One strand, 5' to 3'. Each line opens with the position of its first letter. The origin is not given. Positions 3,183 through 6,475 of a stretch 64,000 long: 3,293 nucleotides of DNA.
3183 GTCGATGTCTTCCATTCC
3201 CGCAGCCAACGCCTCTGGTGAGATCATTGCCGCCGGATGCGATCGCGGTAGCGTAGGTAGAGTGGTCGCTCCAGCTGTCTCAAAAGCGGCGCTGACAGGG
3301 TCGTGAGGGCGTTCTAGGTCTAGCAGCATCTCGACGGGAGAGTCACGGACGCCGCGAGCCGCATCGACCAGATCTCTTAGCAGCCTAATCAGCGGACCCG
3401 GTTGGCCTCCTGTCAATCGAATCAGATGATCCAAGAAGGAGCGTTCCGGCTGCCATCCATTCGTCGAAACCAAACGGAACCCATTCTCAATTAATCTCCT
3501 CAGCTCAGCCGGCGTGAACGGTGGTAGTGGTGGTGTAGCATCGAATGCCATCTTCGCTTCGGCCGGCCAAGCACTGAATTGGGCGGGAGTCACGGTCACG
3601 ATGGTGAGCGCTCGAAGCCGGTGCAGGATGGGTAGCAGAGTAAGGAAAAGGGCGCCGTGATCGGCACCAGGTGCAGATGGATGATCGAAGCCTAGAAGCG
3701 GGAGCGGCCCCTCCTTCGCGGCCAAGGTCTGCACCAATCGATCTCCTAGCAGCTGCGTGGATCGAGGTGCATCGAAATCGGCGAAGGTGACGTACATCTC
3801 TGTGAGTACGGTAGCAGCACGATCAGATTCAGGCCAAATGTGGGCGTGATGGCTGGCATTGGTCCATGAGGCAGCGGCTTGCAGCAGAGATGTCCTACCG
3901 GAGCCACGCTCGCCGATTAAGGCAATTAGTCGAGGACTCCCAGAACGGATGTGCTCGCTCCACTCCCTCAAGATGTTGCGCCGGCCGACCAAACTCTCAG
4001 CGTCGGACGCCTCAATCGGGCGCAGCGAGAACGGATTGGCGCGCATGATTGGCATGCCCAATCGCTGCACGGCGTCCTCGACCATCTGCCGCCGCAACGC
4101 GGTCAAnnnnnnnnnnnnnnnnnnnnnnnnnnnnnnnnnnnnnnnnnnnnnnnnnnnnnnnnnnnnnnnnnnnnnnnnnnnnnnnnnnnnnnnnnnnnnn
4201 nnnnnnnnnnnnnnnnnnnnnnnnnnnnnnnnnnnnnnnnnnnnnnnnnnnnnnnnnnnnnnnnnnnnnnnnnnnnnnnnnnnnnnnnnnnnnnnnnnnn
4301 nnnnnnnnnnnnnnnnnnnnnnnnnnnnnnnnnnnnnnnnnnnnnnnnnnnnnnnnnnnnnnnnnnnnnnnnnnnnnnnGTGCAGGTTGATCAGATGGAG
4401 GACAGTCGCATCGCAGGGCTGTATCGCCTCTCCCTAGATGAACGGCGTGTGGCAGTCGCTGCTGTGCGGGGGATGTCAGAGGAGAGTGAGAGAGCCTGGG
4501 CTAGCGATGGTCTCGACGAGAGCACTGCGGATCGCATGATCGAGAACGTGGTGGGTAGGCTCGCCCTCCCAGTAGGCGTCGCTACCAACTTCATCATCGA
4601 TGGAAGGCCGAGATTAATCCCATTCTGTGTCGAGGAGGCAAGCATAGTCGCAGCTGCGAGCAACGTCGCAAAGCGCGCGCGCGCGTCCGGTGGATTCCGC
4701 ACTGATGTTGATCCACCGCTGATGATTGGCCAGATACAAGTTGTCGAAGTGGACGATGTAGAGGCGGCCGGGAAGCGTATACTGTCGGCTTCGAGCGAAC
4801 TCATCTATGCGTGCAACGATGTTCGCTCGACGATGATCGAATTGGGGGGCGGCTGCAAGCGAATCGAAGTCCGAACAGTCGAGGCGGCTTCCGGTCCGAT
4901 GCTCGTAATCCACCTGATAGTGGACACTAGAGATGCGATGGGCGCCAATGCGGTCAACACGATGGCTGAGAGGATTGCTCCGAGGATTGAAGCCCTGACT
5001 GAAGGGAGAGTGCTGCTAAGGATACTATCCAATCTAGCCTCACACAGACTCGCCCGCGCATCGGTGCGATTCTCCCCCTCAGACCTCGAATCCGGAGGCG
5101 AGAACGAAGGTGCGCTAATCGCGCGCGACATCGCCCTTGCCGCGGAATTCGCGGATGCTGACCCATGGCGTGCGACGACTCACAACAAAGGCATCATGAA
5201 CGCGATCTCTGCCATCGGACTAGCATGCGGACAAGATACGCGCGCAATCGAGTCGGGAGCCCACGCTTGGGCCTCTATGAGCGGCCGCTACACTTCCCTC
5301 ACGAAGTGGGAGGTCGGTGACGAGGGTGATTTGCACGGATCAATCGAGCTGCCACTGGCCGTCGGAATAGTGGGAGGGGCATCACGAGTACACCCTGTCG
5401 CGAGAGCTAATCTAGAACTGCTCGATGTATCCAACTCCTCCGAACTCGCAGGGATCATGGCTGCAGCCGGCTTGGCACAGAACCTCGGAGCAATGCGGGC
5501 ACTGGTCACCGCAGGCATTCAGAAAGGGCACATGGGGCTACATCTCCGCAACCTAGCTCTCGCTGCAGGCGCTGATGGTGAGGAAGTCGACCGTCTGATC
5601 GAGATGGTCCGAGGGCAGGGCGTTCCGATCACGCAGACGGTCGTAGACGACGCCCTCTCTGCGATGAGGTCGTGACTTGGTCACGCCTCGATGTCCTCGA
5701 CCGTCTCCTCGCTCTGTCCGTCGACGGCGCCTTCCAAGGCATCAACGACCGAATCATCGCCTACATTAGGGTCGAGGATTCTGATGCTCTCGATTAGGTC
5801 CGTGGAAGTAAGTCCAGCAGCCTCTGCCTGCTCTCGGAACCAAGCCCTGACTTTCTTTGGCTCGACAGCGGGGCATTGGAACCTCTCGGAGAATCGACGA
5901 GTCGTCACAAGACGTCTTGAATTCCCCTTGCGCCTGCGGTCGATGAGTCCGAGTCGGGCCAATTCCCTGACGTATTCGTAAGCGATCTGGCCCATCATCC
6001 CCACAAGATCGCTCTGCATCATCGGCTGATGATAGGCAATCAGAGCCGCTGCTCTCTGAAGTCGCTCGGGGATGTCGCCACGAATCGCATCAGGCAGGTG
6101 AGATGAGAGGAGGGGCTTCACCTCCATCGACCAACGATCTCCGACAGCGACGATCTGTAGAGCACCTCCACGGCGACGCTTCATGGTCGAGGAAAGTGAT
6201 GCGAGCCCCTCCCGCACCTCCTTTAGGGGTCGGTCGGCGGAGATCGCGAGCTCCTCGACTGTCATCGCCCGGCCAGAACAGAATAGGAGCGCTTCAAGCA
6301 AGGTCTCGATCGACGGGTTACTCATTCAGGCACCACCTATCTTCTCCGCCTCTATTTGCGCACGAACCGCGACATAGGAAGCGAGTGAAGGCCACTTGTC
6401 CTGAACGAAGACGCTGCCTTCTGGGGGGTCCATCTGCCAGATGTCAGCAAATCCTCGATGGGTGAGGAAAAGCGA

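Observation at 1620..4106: Orc1-like ATPase/wHTH protein with Walker-A Lys-to-Arg and a ~480-aa acidic disordered insert, in an operon with a beta-propeller protein next to bona fide orc1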

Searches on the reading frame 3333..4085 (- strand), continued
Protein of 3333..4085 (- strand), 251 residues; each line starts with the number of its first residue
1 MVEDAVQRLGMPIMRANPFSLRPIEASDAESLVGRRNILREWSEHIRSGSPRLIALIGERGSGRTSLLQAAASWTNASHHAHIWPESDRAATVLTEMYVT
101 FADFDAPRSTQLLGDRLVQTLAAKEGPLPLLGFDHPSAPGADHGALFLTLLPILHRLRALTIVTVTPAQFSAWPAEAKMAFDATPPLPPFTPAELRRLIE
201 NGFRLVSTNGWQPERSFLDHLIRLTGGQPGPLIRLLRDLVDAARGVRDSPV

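Call 64: list_cluster_members(proteins=[P0149, P0171, P0151, P0192, P0074, P0088, P0089, P0106])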
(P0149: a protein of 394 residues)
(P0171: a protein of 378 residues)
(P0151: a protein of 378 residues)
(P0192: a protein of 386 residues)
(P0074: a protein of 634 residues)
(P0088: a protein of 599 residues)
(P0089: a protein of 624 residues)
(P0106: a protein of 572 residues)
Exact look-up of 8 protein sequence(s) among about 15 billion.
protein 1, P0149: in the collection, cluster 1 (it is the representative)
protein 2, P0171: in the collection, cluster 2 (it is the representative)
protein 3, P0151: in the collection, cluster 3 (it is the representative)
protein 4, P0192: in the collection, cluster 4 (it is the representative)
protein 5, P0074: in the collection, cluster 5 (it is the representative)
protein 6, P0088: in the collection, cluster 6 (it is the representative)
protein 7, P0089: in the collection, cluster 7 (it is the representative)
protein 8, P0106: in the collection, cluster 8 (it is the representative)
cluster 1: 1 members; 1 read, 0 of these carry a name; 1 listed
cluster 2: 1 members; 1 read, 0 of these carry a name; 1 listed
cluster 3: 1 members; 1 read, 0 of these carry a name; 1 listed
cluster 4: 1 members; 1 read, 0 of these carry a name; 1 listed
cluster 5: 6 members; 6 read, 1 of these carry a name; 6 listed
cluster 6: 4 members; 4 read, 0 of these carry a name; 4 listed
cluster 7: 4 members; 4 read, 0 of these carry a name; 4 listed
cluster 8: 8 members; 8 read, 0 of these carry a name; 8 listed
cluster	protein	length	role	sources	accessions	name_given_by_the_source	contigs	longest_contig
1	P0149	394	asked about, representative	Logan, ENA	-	-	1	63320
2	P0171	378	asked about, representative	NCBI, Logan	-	-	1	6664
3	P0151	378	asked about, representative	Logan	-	-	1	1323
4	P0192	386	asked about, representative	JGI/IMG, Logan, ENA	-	-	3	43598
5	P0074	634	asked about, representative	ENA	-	-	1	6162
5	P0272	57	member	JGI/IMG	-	DNA-binding transcriptional ArsR family regulator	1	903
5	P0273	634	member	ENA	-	-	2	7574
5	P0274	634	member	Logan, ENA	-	-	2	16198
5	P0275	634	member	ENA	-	-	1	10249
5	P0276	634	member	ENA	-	-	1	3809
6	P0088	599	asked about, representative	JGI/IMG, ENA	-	-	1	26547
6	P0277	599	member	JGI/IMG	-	-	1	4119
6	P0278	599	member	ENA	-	-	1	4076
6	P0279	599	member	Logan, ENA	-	-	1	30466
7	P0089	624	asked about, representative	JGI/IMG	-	-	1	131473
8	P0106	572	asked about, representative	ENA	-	-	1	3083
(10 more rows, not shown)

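Call 65: find_encoding_contigs(protein=P0149, flank=8000, max_places=2)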
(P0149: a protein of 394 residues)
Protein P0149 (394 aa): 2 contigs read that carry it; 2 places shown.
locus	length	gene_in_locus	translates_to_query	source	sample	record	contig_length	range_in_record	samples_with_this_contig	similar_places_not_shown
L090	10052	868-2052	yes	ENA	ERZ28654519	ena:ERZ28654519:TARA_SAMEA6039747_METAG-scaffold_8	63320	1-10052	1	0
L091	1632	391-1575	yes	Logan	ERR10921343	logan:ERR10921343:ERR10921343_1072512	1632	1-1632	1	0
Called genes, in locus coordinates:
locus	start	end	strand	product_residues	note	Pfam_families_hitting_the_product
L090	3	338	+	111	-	?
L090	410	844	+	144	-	-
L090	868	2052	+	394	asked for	PF20703:nSTAND1 (faint), PF00005:ABC_tran (faint), PF01637:ATPase_2 (weak), PF07693:KAP_NTPase (weak), PF13191:AAA_16 (weak), PF13401:AAA_22, PF12802:MarR_2 (weak), PF13545:HTH_Crp_2 (weak), +1 more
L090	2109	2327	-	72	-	-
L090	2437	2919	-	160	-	-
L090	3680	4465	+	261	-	PF01972:SDH_protease, PF25145:NfeD1b_N (faint)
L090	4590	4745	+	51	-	-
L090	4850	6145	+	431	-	-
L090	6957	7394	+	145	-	-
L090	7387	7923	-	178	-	-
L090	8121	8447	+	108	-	-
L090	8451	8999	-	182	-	-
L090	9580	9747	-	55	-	-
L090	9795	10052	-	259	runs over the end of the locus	PF01996:F420_ligase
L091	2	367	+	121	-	?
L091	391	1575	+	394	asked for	PF20703:nSTAND1 (faint), PF00005:ABC_tran (faint), PF01637:ATPase_2 (weak), PF07693:KAP_NTPase (weak), PF13191:AAA_16 (weak), PF13401:AAA_22, PF12802:MarR_2 (weak), PF13545:HTH_Crp_2 (weak), +1 more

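Call 66: find_encoding_contigs(protein=P0192, flank=8000, max_places=2)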
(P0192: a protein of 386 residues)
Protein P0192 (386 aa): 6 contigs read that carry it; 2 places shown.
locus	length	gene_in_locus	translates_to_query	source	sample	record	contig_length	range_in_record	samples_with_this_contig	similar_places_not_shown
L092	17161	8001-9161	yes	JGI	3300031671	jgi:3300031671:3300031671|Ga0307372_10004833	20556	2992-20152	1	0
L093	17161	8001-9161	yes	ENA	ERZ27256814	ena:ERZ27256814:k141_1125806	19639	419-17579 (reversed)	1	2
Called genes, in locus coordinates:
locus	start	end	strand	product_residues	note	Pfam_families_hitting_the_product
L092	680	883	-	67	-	-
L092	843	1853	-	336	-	PF01609:DDE_Tnp_1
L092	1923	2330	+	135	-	PF14175:YaaC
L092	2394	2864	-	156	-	-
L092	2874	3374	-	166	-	-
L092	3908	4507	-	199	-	-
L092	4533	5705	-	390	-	PF08843:AbiEii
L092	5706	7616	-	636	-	PF02518:HATPase_c, PF13589:HATPase_c_3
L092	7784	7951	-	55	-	-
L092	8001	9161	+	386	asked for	PF20703:nSTAND1 (faint), PF01637:ATPase_2 (weak), PF07693:KAP_NTPase (weak), PF13191:AAA_16, PF24883:NPHP3_N (faint), PF13401:AAA_22 (faint), PF05729:NACHT (weak), PF12802:MarR_2 (weak)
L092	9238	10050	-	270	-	PF01609:DDE_Tnp_1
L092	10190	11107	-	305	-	PF13462:Thioredoxin_4, PF01323:DSBA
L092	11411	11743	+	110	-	-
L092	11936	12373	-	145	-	-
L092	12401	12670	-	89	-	PF13192:Thioredoxin_3 (weak)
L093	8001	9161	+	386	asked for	PF20703:nSTAND1 (faint), PF01637:ATPase_2 (weak), PF07693:KAP_NTPase (weak), PF13191:AAA_16, PF24883:NPHP3_N (faint), PF13401:AAA_22 (faint), PF05729:NACHT (weak), PF12802:MarR_2 (weak)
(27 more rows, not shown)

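Call 72: find_encoding_contigs(protein=P0109, flank=6000, max_places=1)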
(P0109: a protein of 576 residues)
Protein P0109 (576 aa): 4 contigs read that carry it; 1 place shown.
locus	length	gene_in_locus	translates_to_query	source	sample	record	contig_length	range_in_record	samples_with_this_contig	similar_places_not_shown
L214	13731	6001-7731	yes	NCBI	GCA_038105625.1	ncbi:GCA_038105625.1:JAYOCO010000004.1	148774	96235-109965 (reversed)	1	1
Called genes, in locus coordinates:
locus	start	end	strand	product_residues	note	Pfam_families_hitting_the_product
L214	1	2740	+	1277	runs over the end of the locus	PF02463:SMC_N, PF13304:AAA_21 (faint), PF13476:AAA_23, PF13555:AAA_29, PF06470:SMC_hinge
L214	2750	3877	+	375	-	-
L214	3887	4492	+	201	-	PF04079:SMC_ScpB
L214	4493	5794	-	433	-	PF00368:HMG-CoA_red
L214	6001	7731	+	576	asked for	PF13191:AAA_16 (weak)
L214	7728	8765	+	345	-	-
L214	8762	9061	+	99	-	PF04010:DUF357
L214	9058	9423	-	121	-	PF18477:PIN_9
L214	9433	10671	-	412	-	PF00009:GTP_EFTU, PF03144:GTP_EFTU_D2, PF09173:eIF2_C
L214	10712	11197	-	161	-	PF01092:Ribosomal_S6e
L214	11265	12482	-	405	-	PF05621:TniB (faint), PF13191:AAA_16, PF13401:AAA_22, PF00004:AAA (weak), PF05729:NACHT (faint), PF22606:Cdc6-ORC-like_ATPase_lid (weak), PF22703:Cdc6_lid, PF09079:WHD_Cdc6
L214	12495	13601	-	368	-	PF01866:Diphthamide_syn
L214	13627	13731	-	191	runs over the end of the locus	PF00156:Pribosyltran, PF14681:UPRTase (weak)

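Call 73: find_encoding_contigs(protein=P0107, flank=6000, max_places=1)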
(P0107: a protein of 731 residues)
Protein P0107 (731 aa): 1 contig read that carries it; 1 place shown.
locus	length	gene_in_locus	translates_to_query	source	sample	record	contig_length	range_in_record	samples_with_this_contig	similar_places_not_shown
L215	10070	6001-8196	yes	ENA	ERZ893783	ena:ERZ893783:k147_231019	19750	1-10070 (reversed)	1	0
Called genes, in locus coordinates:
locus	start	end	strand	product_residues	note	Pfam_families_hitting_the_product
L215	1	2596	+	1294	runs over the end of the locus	PF02463:SMC_N, PF13175:AAA_15, PF13304:AAA_21 (faint), PF13476:AAA_23, PF13555:AAA_29, PF06470:SMC_hinge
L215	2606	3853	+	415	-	-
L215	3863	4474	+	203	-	PF04079:SMC_ScpB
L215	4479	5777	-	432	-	PF00368:HMG-CoA_red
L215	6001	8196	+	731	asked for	-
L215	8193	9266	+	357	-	-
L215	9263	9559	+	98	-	PF04010:DUF357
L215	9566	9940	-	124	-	PF18477:PIN_9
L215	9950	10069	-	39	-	?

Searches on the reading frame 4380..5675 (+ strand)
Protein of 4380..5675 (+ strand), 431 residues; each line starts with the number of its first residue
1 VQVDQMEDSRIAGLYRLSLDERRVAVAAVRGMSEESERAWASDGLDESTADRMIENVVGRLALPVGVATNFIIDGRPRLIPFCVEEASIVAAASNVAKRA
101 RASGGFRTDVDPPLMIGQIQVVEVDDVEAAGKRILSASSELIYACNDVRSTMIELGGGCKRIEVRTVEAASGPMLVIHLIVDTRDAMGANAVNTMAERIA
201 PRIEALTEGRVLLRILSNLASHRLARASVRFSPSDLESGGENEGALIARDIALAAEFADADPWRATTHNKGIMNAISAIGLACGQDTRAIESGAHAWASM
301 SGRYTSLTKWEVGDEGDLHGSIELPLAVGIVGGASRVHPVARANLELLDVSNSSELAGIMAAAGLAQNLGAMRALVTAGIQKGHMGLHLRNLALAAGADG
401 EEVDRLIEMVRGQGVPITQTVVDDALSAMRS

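Call 3: search_protein_families(library=pfam, proteins=[window:4380-5675:+], max_evalue=1)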
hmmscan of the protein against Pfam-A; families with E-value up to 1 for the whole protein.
window:4380-5675:+ (431 aa): 2 families
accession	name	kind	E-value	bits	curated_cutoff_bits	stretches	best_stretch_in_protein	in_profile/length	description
PF00368.23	HMG-CoA_red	-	1.1e-101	341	27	1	19-388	2-367/368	Hydroxymethylglutaryl-coenzyme A reductase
PF05407.19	Peptidase_C27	-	0.023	15.2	27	1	87-180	42-139/177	Rubella virus endopeptidase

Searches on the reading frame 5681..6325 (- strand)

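Call 3: search_protein_families(library=pfam, proteins=[window:5681-6325:-], max_evalue=1)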
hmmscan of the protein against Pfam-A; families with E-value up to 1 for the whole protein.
window:5681-6325:- (214 aa): 4 families
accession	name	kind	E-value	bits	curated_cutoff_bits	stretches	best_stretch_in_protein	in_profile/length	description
PF04079.22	SMC_ScpB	-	4.7e-22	78.7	27.4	1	9-151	2-151/160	Segregation and condensation complex subunit ScpB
PF12324.14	HTH_15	-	0.00016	22.2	27.2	1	14-51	29-66/74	Helix-turn-helix domain of alkylmercury lyase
PF25212.1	HVO_A0114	-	0.0052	17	27.6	0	119-140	57-78/84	HVO_A0114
PF01978.25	TrmB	-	0.13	12.6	25.6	0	115-134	39-58/68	Sugar-specific transcriptional regulator TrmB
